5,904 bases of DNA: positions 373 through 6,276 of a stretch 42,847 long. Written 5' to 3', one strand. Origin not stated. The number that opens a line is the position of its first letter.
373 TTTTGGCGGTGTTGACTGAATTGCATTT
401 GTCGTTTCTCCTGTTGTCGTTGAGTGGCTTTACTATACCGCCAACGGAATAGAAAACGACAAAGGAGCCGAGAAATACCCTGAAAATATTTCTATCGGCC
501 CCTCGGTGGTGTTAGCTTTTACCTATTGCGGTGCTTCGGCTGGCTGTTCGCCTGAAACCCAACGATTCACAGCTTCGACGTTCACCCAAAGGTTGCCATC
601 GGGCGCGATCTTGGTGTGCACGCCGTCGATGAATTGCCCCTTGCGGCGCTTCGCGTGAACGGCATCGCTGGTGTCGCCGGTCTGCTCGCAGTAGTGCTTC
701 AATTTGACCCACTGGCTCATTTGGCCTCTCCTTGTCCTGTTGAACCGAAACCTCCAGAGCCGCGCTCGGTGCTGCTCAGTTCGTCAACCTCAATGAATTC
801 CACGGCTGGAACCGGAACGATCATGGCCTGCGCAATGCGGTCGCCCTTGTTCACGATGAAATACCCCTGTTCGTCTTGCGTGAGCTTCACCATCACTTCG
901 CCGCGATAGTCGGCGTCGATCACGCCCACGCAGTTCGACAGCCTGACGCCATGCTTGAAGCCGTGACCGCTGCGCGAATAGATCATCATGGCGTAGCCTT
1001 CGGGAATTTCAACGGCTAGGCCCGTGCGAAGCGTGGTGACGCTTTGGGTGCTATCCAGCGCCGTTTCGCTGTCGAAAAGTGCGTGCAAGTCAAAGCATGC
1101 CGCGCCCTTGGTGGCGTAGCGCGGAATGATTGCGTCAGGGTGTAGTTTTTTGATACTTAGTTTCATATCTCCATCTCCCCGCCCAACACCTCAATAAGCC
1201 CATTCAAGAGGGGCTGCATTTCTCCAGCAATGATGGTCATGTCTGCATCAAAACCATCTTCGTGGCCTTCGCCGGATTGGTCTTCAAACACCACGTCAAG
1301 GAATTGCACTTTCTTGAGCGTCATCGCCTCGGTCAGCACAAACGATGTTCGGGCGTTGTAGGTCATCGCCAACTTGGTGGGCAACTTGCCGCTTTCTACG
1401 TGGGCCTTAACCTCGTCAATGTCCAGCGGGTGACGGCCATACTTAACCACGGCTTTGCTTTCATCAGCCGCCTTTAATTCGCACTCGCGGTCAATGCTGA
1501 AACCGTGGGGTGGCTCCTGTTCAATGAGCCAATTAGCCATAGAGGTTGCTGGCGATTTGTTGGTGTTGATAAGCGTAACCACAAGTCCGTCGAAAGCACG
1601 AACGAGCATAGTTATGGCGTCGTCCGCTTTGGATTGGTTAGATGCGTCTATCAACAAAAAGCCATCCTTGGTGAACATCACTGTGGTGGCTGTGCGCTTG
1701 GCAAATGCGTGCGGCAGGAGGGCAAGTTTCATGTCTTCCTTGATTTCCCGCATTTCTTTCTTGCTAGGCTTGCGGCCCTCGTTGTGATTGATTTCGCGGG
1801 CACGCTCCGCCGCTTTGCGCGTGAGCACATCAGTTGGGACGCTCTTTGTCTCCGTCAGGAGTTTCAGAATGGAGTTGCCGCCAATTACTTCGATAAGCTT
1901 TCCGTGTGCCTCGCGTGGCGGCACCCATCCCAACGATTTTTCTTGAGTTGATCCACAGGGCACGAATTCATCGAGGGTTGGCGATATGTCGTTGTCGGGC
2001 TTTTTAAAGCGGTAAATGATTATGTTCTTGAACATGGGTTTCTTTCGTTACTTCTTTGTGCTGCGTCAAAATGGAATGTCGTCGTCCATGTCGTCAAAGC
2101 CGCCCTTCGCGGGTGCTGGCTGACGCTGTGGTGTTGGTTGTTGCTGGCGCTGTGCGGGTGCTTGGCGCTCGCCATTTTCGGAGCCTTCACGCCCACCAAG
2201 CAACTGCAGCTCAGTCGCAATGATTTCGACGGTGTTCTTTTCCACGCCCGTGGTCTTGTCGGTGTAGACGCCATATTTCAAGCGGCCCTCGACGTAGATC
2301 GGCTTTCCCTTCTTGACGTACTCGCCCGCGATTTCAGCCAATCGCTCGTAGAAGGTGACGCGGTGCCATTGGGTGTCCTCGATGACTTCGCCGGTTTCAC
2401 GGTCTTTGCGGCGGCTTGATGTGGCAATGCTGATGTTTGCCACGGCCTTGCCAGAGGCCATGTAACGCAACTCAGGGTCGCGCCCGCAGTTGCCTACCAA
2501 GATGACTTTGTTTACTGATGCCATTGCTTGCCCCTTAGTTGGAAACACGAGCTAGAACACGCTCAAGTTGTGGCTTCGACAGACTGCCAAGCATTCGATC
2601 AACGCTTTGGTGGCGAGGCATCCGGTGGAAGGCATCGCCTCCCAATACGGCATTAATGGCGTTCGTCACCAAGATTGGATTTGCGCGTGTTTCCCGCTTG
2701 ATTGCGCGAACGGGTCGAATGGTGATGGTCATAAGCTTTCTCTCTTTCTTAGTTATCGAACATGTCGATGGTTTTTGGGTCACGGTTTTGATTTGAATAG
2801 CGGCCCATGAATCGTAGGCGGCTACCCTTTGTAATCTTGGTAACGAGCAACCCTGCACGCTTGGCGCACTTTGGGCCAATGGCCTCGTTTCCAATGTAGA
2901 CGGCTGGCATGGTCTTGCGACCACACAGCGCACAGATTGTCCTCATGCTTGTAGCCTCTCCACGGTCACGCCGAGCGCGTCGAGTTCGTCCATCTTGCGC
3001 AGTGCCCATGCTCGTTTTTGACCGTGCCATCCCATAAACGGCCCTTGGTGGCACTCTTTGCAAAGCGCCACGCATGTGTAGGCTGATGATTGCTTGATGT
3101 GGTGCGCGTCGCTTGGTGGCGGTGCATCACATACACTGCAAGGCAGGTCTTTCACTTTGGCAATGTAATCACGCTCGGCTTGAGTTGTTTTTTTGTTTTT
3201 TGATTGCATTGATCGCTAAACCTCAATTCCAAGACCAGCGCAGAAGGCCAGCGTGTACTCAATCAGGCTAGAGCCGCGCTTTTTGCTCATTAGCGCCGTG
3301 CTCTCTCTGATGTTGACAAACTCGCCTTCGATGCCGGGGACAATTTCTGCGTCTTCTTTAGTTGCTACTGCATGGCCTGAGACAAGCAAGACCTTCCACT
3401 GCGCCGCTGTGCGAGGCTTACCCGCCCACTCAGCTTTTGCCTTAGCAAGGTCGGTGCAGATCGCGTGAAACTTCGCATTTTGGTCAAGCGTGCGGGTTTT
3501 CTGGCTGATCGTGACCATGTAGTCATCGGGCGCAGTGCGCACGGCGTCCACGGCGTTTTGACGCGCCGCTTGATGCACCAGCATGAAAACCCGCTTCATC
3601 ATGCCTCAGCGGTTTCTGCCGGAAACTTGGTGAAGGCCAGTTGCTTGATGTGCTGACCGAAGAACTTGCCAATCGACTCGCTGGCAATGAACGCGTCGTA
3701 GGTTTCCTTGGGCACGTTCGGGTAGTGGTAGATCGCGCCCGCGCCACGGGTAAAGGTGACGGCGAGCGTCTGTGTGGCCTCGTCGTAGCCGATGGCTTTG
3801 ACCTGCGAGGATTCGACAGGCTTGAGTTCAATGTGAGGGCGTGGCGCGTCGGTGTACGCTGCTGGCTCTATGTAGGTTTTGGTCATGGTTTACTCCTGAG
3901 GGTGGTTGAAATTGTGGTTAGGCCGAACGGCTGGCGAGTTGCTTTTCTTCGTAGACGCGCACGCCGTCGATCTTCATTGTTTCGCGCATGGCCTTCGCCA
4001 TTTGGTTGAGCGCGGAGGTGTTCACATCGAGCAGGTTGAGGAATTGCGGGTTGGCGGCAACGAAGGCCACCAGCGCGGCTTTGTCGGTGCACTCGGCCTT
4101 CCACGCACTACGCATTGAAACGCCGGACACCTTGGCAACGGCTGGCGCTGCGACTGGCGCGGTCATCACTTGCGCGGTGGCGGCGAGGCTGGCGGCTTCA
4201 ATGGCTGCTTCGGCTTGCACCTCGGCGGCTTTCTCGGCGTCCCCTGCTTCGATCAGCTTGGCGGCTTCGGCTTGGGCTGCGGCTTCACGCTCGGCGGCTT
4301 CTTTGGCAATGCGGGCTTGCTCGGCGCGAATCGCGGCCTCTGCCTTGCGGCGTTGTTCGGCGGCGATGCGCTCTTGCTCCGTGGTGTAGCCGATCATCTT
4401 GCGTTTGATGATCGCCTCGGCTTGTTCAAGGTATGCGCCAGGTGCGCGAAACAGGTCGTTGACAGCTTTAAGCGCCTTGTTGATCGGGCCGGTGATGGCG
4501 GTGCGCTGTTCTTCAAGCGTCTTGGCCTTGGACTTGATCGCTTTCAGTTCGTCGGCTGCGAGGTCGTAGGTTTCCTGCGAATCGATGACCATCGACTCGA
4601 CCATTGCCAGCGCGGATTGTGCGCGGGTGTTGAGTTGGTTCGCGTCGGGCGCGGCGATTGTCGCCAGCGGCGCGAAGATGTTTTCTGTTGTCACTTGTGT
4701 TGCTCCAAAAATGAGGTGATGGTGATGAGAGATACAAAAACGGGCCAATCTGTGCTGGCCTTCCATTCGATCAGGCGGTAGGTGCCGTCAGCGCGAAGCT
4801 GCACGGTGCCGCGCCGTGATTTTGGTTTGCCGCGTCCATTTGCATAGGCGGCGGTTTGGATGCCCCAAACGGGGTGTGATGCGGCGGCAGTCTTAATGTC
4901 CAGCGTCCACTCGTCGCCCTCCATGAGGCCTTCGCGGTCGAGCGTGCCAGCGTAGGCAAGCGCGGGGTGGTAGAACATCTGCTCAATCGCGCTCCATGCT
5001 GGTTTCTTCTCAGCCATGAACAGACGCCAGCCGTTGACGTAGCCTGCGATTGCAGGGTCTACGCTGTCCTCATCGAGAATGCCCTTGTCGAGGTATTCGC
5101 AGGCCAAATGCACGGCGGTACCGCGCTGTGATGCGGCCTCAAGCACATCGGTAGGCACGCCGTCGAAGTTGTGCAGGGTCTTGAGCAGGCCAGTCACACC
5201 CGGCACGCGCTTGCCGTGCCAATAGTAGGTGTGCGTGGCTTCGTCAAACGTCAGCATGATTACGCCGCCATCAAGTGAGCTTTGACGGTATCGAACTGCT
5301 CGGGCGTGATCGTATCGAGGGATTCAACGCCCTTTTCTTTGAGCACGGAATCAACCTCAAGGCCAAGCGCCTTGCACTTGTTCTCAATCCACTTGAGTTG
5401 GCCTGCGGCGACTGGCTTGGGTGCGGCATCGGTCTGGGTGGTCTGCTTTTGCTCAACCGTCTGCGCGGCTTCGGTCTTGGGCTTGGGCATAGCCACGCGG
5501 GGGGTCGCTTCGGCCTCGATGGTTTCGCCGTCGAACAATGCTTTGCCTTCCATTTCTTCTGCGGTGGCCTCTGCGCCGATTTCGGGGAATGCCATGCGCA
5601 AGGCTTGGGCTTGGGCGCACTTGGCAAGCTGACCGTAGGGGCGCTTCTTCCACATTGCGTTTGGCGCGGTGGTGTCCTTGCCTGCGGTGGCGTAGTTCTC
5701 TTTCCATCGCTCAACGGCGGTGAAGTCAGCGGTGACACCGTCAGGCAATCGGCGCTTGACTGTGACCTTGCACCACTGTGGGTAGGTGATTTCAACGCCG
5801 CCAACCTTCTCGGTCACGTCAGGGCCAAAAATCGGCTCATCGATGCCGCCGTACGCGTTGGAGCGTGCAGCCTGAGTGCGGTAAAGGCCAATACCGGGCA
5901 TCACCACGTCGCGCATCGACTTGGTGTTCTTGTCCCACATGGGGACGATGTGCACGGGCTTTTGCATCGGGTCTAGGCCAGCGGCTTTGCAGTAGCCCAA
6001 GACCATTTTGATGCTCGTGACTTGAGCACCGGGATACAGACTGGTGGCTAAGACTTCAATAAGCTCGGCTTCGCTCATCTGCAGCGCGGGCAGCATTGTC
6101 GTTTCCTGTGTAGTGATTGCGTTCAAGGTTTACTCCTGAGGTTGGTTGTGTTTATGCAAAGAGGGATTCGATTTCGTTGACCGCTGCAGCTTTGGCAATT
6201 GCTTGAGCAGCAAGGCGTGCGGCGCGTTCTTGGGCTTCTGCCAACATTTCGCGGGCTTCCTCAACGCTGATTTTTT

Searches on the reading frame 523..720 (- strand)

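Call 14: search_protein_families(library=pfam, proteins=[window:523-720:-], max_evalue=0.01)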
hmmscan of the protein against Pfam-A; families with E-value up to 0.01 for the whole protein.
window:523-720:- (65 aa): 1 family
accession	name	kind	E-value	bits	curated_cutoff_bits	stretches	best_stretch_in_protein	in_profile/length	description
PF06806.18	DUF1233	-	8.9e-05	22.5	22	1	2-56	7-67/70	Putative excisionase (DUF1233)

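Call 52: search_protein_families(library=phrogs, proteins=[window:523-720:-], max_evalue=0.001)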
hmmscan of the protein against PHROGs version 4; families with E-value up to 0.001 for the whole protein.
window:523-720:- (65 aa): 3 families
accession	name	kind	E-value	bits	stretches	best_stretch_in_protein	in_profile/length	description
phrog_539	-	integration and excision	2.6e-07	31.2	1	2-60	11-75/80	excisionase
phrog_2917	-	integration and excision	1.2e-06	29.3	1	3-56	9-63/72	excisionase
phrog_9668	-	integration and excision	9.3e-06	26.8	1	4-57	15-66/114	excisionase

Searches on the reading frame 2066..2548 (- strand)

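Call 30: search_protein_families(library=pfam, proteins=[window:2066-2548:-], max_evalue=0.01)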
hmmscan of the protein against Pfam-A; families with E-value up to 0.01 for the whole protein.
window:2066-2548:- (160 aa): 1 family
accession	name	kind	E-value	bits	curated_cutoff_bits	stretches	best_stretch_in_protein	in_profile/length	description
PF00436.31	SSB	-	9.2e-34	116.1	26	1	12-117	1-104/104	Single-strand binding protein family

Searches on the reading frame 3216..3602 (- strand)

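Call 30: search_protein_families(library=pfam, proteins=[window:3216-3602:-], max_evalue=0.01)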
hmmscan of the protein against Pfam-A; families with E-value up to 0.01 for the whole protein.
window:3216-3602:- (128 aa): 1 family
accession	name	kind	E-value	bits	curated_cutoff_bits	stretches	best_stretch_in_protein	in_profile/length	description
PF05772.17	NinB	-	7.7e-37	126.5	23.8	1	2-126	1-128/131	NinB protein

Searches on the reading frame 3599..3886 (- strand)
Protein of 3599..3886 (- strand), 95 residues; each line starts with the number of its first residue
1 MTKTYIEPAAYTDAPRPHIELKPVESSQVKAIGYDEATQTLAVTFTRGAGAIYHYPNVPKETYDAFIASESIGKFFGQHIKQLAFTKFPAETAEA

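Call 30: search_protein_families(library=pfam, proteins=[window:3599-3886:-], max_evalue=0.01)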
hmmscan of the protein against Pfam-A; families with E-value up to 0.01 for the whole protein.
window:3599-3886:- (95 aa): 1 family
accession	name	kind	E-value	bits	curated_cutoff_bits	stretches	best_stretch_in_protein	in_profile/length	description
PF13619.11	KTSC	-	8.4e-21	73.9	25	1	25-82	1-56/58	KTSC domain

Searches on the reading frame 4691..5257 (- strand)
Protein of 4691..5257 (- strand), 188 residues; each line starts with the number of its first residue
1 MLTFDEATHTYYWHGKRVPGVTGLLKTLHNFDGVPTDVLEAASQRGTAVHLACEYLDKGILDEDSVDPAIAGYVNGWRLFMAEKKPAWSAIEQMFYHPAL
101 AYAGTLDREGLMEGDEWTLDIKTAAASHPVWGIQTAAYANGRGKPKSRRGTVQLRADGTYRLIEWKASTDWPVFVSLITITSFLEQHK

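Call 30: search_protein_families(library=pfam, proteins=[window:4691-5257:-], max_evalue=0.01)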
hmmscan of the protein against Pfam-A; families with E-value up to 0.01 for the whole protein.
window:4691-5257:- (188 aa): 1 family
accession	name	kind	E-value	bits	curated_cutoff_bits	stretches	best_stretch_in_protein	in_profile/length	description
PF06194.16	Phage_Orf51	-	0.0066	16.9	27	0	9-32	35-58/80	Phage Conserved Open Reading Frame 51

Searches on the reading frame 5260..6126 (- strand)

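Call 30: search_protein_families(library=pfam, proteins=[window:5260-6126:-], max_evalue=0.01)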
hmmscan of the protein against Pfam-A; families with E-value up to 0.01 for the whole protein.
window:5260-6126:- (288 aa): 1 family
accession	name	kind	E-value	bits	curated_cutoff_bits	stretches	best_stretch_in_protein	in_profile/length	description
PF03837.19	RecT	-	7.9e-22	78.2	24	1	22-195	7-188/198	RecT family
